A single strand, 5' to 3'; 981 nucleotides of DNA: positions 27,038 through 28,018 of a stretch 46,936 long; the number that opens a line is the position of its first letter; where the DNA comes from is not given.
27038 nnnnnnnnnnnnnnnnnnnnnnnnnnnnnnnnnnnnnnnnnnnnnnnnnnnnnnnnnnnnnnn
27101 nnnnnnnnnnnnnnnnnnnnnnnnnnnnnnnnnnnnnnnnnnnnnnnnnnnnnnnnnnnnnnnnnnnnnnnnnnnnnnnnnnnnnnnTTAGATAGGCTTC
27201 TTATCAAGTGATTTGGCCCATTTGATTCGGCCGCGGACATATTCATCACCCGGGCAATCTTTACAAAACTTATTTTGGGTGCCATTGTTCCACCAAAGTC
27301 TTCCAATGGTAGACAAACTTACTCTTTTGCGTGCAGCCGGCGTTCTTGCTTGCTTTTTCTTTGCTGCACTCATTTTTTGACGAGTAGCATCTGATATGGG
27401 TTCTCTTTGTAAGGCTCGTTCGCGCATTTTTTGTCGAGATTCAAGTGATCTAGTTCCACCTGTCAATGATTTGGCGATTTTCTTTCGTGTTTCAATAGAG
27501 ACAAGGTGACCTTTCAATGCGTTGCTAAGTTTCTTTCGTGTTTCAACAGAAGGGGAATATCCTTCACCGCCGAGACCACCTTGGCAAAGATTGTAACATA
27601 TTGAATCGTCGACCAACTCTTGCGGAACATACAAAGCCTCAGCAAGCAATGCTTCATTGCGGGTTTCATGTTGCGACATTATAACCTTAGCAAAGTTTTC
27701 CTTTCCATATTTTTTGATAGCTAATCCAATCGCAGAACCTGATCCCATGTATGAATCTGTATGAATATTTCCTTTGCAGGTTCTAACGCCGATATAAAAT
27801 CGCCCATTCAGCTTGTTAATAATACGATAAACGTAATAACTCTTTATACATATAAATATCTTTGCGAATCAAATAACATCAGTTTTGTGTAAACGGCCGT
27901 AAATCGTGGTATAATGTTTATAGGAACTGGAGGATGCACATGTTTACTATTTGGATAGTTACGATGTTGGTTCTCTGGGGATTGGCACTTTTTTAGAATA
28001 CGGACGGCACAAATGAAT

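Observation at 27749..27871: GIY-YIG endonuclease whose catalytic motif lies upstream of any canonical start codon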

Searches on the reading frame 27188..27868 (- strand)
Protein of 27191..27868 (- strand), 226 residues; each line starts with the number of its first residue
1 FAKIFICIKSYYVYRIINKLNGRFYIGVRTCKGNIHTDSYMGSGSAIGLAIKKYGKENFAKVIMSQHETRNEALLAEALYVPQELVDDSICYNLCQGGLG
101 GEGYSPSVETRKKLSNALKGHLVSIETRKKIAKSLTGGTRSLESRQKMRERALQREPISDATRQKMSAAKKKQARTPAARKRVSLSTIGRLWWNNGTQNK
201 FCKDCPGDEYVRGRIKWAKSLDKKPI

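Call 5: search_protein_families(library=pfam, proteins=[window:27191-27868:-, window:27191-27748:-], max_evalue=0.01)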
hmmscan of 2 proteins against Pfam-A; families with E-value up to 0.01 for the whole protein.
window:27191-27868:- (226 aa): 2 families
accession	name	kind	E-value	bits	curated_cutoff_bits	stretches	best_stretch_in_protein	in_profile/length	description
PF07460.16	NUMOD3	-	1e-07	32.2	20.4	0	103-120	1-18/37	NUMOD3 motif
PF19835.5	SegE_GIY-YIG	-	4.5e-07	30.6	25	1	12-79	19-99/123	Putative endonuclease segE, GIY-YIG domain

window:27191-27748:- (186 aa): 1 family
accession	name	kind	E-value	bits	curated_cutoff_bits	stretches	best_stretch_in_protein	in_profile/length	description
PF07460.16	NUMOD3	-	4.9e-08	33.2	20.4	0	63-80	1-18/37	NUMOD3 motif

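Call 6: search_dna_similar(query=window:27191-27847:-, collection=phages, mode=protein, max_rows=30)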
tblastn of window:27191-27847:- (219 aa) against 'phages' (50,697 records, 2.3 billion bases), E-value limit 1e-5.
Records with a match: 957; places in all: 1377; records where one place covers at least 80% of the query: 345.
Best place of each record, by identity: <60% 957.
By first word of the organism name: Escherichia 301; Klebsiella 116; Acinetobacter 69; Vibrio 60; Salmonella 56; Shigella 42; Enterobacteria 34; Aeromonas 26; Staphylococcus 25; Enterobacter 21; and 40 more.
By host as written in the record: - 141; Escherichia coli 116; Klebsiella pneumoniae 51; Escherichia coli B 23; Acinetobacter baumannii 19; Aeromonas salmonicida 16; Shigella sp. 13; Escherichia coli LF82 13; and 286 more.
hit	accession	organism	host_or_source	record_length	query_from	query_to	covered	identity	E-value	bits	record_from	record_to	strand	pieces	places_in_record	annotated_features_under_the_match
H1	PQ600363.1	Serratia phage WSPA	Serratia marcescens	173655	4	209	94%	35.5%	6e-27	113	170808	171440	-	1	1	homing endonuclease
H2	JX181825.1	Salmonella phage STML-198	mixed Maryland water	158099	2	208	95%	33.8%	3e-16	82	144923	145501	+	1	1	hypothetical protein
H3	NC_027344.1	Salmonella phage STML-198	mixed Maryland water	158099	2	208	95%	33.8%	3e-16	82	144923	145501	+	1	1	homing endonuclease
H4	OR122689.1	Salmonella phage vB_SenM-AKM_NP4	Salmonella sp.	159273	2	208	95%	33.6%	2e-15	80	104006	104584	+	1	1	homing endonuclease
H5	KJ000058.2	Salmonella phage STP4-a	Salmonella Typhimurium ATCC 14028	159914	2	208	95%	33.6%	2e-15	80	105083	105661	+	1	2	homing endonuclease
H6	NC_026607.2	Salmonella phage STP4-a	Salmonella Typhimurium ATCC 14028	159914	2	208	95%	33.6%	2e-15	80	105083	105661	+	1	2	homing endonuclease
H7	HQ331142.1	Salmonella phage vB_SenM-S16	Salmonella enterica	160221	2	208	95%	33.6%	2e-15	80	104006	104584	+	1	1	homing endonuclease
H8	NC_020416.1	Salmonella phage vB_SenM-S16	Salmonella enterica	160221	2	208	95%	33.6%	2e-15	80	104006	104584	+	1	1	homing endonuclease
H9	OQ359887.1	Salmonella phage vB_SenM_UTK0003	Salmonella enterica subsp. enterica ...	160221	2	208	95%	33.6%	2e-15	80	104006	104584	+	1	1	homing endonuclease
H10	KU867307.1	Salmonella phage vB_SnwM_CGG4-1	Salmonella Newport strain C398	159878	2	208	95%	33.2%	4e-15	79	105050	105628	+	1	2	homing endonuclease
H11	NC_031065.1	Salmonella phage vB_SnwM_CGG4-1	Salmonella Newport strain C398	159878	2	208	95%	33.2%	4e-15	79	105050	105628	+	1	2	homing endonuclease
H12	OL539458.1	Klebsiella phage vB_KaeM_Nispero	Klebsiella aerogenes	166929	4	215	97%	32.3%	2e-12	72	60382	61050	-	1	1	putative homing nuclease | tRNA-Gln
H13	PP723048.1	Klebsiella phage vB_Kpn529046-KEN25_2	Klebsiella sp.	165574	4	215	97%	32.3%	7e-13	72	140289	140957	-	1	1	homing endonuclease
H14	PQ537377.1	Klebsiella phage 15882-6-1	Klebsiella pneumoniae MRSN414780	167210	4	215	97%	32.3%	7e-13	72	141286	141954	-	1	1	homing endonuclease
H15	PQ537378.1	Klebsiella phage 15882-6-2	Klebsiella pneumoniae MRSN414780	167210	4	215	97%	32.3%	7e-13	72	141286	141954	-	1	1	homing endonuclease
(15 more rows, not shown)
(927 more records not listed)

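Call 7: find_homologous_proteins(query=window:27191-27847:-, max_evalue=0.00001)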
Query window:27191-27847:- (219 aa): 65 proteins with E <= 0.00001 among 364 candidates.
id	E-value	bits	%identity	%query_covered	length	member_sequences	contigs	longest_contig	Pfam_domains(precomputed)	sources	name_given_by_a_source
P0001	9.8e-117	406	99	85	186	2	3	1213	PF07460.17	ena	-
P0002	2.5e-22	98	34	87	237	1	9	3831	PF07460.17,PF01541.31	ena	-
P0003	1.6e-21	95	39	80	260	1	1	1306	PF07460.17,PF19835.7,PF22083.3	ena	-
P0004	2.9e-21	94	41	68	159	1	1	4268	PF07460.17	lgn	-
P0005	5.3e-21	93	42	42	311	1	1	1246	PF19835.7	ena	-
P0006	1.2e-20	92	37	93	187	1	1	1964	PF07460.17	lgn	-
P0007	5.7e-20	90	41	71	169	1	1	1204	PF07460.17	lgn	-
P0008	9.0e-20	89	32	93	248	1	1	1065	PF07460.17,PF19835.7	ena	-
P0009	1.2e-17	82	35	84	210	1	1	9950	PF07460.17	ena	-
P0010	3.3e-17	81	31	94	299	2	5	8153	-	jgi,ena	jgi:hypothetical protein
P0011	4.0e-17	81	37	80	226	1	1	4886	PF07460.17,PF19835.7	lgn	-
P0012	2.7e-16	78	36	78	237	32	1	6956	PF19835.7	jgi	jgi:hypothetical protein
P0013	4.3e-16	77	34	77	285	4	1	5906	-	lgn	-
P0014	9.9e-16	76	31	93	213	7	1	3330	PF07460.17,PF19835.7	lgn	-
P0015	1.3e-15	76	36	86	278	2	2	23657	PF17898.7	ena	-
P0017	8.8e-15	73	37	74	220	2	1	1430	PF07460.17,PF19835.7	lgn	-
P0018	1.6e-14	72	33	74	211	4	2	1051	PF07460.17,PF01541.31,PF19835.7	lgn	-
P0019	1.6e-14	72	41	55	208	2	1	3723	PF07460.17,PF01541.31,PF19835.7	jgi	-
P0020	5.0e-14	70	41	59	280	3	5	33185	PF19835.7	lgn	-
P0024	1.2e-13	69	34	86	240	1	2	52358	PF07460.17,PF01541.31,PF19835.7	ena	-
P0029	1.0e-12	66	34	67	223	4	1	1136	PF07460.17,PF01541.31,PF19835.7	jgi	-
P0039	2.3e-9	55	32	79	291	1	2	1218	PF07460.17,PF19835.7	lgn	-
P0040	5.0e-9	54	34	66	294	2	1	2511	PF07460.17,PF19835.7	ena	-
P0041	5.1e-9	54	35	56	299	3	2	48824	PF19835.7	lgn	-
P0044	7.9e-9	53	30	81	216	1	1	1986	PF07460.17,PF01541.31,PF19835.7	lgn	-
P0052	1.3e-7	50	30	80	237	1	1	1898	PF07460.17,PF19835.7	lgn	-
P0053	2.5e-7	49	36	49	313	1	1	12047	PF07460.17,PF19835.7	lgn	-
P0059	2.1e-6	46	30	73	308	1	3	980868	PF07460.17,PF19835.7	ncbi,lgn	ncbi:NUMOD3 domain-containing DNA-binding protein [Enterococcus thailandicus]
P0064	5.5e-6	44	26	79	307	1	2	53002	PF07460.17,PF19835.7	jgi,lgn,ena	jgi:hypothetical protein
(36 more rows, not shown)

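Call 8: find_encoding_contigs(protein=P0001, flank=10000, max_places=10)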
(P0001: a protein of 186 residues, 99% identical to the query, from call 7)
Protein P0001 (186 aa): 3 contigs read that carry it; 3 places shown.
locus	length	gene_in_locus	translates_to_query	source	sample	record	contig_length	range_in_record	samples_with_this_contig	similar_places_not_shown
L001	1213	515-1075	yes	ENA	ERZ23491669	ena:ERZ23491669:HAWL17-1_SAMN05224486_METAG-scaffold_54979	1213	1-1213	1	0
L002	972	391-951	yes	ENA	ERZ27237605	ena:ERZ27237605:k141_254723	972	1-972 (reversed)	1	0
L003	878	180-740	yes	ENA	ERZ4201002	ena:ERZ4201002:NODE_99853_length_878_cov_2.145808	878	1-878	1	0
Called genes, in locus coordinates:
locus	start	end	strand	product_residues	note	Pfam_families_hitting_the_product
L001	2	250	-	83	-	?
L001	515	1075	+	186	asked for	PF07460:NUMOD3 (faint)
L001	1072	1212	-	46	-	?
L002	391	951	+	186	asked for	PF07460:NUMOD3 (faint)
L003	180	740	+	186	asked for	PF07460:NUMOD3 (faint)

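Call 9: find_encoding_contigs(protein=window:27188-27748:-, flank=10000, max_places=10)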
Protein window:27188-27748:- (186 aa): 22 contigs read that carry it; 10 places shown.
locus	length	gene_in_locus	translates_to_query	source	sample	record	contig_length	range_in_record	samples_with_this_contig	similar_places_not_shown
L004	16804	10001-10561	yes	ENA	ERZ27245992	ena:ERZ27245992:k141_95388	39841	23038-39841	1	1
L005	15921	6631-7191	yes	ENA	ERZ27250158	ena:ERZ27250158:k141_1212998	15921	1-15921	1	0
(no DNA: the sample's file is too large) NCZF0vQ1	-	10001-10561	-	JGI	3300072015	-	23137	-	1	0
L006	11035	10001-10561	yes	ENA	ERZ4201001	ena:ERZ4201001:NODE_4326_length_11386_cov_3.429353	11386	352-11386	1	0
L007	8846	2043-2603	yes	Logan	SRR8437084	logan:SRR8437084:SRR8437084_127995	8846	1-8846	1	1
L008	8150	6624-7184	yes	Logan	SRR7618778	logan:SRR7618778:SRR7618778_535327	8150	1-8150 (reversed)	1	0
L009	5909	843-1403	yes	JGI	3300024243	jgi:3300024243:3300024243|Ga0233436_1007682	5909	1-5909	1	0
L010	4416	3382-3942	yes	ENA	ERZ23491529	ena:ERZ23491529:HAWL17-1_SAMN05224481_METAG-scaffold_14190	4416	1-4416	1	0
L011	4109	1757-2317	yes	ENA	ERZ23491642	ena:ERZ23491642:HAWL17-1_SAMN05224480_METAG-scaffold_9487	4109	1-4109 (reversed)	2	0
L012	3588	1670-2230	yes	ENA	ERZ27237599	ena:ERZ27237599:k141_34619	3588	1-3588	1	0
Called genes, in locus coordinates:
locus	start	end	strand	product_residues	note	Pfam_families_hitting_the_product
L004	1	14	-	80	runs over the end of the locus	-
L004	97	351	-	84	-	-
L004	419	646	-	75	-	-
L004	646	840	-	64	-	-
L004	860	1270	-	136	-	-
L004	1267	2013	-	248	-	PF00149:Metallophos, PF12850:Metallophos_2 (faint)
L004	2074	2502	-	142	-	PF11750:DUF3307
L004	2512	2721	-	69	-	-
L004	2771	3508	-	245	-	PF13671:AAA_33, PF06414:Zeta_toxin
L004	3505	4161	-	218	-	-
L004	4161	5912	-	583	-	PF01743:PolyA_pol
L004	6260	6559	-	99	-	-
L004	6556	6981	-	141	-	-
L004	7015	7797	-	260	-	-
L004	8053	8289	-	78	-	-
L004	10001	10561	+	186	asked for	PF07460:NUMOD3 (faint)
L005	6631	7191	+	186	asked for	PF07460:NUMOD3 (faint)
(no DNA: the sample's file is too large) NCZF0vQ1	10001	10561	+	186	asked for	PF07460:NUMOD3 (faint)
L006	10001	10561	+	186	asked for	PF07460:NUMOD3 (faint)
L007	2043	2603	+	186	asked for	PF07460:NUMOD3 (faint)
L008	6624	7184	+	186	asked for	PF07460:NUMOD3 (faint)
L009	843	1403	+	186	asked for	PF07460:NUMOD3 (faint)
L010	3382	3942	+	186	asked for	PF07460:NUMOD3 (faint)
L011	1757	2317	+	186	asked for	PF07460:NUMOD3 (faint)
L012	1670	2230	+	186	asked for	PF07460:NUMOD3 (faint)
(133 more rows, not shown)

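Call 22: find_related_loci(query=window:27191-27847:-, collection=viral_contigs, flank=3000)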
Query window:27191-27847:- (219 aa) in viral_contigs; peptide patterns used: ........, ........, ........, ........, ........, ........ (x = any residue, [..] = any of these).
599 stretches matched a pattern (row limit reached: there are more); 527 encode a relative of the query (tblastn E <= 1e-3); the best 80 are kept; 80 distinct loci.
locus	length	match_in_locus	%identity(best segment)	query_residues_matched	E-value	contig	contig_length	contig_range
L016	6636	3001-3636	33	4-209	3e-29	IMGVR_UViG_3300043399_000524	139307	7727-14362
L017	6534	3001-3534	35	3-175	2e-27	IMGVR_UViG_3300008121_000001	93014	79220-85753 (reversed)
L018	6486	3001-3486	42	2-163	9e-27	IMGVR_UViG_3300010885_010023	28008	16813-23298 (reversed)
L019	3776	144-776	32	4-208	2e-26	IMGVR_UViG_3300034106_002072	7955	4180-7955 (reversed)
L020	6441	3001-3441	43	4-143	5e-26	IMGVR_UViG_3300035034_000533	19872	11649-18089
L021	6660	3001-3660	35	4-185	8e-26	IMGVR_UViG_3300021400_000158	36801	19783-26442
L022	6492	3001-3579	35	4-186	7e-26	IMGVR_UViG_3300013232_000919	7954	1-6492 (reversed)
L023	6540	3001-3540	36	1-164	1e-25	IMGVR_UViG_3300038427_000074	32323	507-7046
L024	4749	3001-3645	33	4-177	1e-24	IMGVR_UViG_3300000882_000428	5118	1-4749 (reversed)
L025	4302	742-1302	33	4-189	2e-23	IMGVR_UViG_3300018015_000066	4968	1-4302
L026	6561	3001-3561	33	4-189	2e-23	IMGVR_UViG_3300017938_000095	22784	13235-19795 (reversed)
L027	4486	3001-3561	33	4-189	2e-23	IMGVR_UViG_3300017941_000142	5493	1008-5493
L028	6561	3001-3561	33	4-189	2e-23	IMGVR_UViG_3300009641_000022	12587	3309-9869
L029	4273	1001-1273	55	5-97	5e-23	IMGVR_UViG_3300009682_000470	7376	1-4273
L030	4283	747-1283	35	4-162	6e-23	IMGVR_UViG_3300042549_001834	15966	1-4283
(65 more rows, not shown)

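Call 23: search_solved_structures(query=window:27191-27847:-, max_evalue=1, show_alignments=2)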
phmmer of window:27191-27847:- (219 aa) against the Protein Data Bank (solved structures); distinct sequences matched with E-value up to 1: 1.
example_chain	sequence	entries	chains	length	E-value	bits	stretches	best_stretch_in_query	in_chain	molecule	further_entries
1zr2_A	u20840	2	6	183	0.17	14.7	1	19-101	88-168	Transposon gamma-delta resolvase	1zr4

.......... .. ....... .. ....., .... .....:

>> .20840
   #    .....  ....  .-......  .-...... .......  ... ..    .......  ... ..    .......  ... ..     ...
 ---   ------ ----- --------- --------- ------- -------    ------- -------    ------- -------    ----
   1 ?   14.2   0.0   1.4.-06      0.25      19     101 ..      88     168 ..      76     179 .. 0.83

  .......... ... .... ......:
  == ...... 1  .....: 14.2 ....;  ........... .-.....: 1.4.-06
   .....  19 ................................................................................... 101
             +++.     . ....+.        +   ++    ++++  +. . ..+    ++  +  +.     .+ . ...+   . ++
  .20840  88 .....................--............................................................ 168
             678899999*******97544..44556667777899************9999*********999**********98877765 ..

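Call 25: find_related_loci(query=window:27191-27847:-, collection=metagenome_contigs, flank=3000)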
Query window:27191-27847:- (219 aa) in metagenome_contigs; peptide patterns used: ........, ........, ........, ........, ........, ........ (x = any residue, [..] = any of these).
599 stretches matched a pattern (row limit reached: there are more); 480 encode a relative of the query (tblastn E <= 1e-3); the best 80 are kept; 80 distinct loci.
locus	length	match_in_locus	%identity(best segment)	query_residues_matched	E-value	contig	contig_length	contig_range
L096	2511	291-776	42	2-163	5e-27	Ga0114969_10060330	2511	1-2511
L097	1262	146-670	38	4-182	1e-26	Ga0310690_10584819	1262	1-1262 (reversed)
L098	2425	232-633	43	4-130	6e-25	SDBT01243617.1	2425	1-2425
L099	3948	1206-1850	33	4-177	6e-25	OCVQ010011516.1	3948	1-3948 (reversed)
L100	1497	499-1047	35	6-184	8e-25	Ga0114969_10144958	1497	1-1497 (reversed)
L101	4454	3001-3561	33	4-189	1e-23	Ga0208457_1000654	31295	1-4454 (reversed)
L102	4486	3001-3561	33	4-189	1e-23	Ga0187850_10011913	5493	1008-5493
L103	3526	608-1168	33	4-189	1e-23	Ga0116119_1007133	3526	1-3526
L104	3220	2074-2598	35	5-185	1e-23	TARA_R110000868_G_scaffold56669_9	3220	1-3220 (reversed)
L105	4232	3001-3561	33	4-189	1e-23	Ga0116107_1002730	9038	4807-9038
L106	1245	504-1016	39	5-164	9e-24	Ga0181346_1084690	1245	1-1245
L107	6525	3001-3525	35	5-189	3e-23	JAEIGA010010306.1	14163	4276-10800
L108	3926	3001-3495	36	5-182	3e-23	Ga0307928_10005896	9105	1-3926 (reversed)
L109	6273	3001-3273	55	5-97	3e-23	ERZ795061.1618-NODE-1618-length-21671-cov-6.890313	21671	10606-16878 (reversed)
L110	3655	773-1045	55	5-97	3e-23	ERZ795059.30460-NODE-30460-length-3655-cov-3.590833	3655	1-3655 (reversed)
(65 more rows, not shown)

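Call 57: predict_structure(alignment_id=A3)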
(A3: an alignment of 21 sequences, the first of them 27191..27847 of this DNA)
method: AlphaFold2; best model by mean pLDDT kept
length: 219 residues; sequences in the alignment: 21
mean_pLDDT: 84.2   pTM: 0.48
mean pLDDT of the five models: 84.2, 81.6, 81.2, 80.3, 78.5
residues with pLDDT >= 90: 95; 70-90: 93; 50-70: 23; < 50: 8
segments of 3 or more residues with pLDDT < 50: 210-213, 216-219
pLDDT, mean of each block of 10 residues (from residue 1): 94 98 84 89 97 96 95 96 95 66 84 73 76 83 88 93 86 79 76 83 71 47
secondary structure, 60 per line:
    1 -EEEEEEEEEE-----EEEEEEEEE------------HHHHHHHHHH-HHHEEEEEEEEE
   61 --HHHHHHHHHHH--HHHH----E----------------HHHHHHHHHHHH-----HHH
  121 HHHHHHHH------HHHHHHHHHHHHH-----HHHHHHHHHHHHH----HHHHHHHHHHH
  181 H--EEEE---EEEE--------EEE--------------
elements in order: E2-11 E17-25 H38-47 E52-60 H63-73 H76-79 H101-112 H118-128 H135-147 H153-165 H170-181 E184-187 E191-194 E203-205

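Call 60: fold_search(model_id=the predicted structure, library=pdb)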
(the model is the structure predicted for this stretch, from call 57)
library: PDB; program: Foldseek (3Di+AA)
matches with E <= 10: 156; with E <= 0.001: 0
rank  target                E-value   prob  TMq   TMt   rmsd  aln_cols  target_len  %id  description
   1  1mk0                  4.1e-02  0.99  0.30  0.62   4.6        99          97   20  catalytic domain of intron endonuclease I-TevI, E75A mutant (released 2002-10-30)
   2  4ksn_A                1.7e+00  0.02  0.09  0.22  11.2        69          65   14  C-terminal domain of SdbC protein from Legionella pneumophila. (released 2013-06-19)
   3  7f1w_C                1.8e+00  0.03  0.10  0.07  12.5        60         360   13  X-ray crystal structure of visual arrestin complexed with inositol hexaphosphate (released 2021-10-27)
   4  9c8d_A                1.8e+00  0.02  0.09  0.10  15.9        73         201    7  mouse Seipin/Adig complex (released 2025-08-27)
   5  7f1x_A                1.9e+00  0.03  0.10  0.07  12.9        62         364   14  X-ray crystal structure of visual arrestin complexed with inositol 1,4,5-triphosphate (released 2021-10-27)
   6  6h9v_B                2.1e+00  0.05  0.10  0.07  11.7        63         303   16  Crystal structure of deaminated P domain from norovirus strain Saga GII-4 in complex with Fuc (released 2019-04-03)
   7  4l5n_C                2.1e+00  0.03  0.11  0.27   9.5        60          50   18  Crystallographic Structure of HHV-1 Uracil-DNA Glycosylase complexed with the Bacillus phage PZA inhibitor protein p56 (released 2013-08-07)
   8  1uhd_A                2.4e+00  0.07  0.16  0.31   7.3        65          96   15  Crystal structure of aspartate decarboxylase, pyruvoly group bound form (released 2004-07-13)
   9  6p5i_AS               2.4e+00  0.05  0.14  0.17   9.8        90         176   14  Structure of a mammalian 80S ribosome in complex with the Israeli Acute Paralysis Virus IRES (Class 1) (released 2019-09-18)
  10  2xsq                  2.4e+00  0.01  0.08  0.09  15.9       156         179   11  Crystal structure of human Nudix motif 16 (NUDT16) in complex with IMP and magnesium (released 2010-11-17)
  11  7qoh_g                2.5e+00  0.04  0.12  0.26  10.3        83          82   11  Unique vertex of the phicrAss001 virion with C5 symmetry imposed (released 2023-03-29)
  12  7jsm_C                2.5e+00  0.02  0.10  0.07  12.7        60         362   13  CRYSTAL STRUCTURE OF NATIVE BOVINE ARRESTIN 1 (released 2021-10-13)
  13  7p9q_B                2.9e+00  0.09  0.24  0.13   9.1       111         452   14  Crystal structure of Indole 3-Carboxylic acid decarboxylase from Arthrobacter nicotianae FI1612 in complex with co-fac (released 2022-03-02)
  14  3u9s_K                2.9e+00  0.03  0.13  0.07  11.9       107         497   13  Crystal structure of P. aeruginosa 3-methylcrotonyl-CoA carboxylase (MCC) 750 kD holoenzyme, CoA complex (released 2011-12-14)
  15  8ova_BS               3.1e+00  0.05  0.15  0.17  10.0        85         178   12  CRYO-EM STRUCTURE OF TRYPANOSOMA BRUCEI PROCYCLIC FORM 80S RIBOSOME : PARENTAL STRAIN (released 2023-11-29)
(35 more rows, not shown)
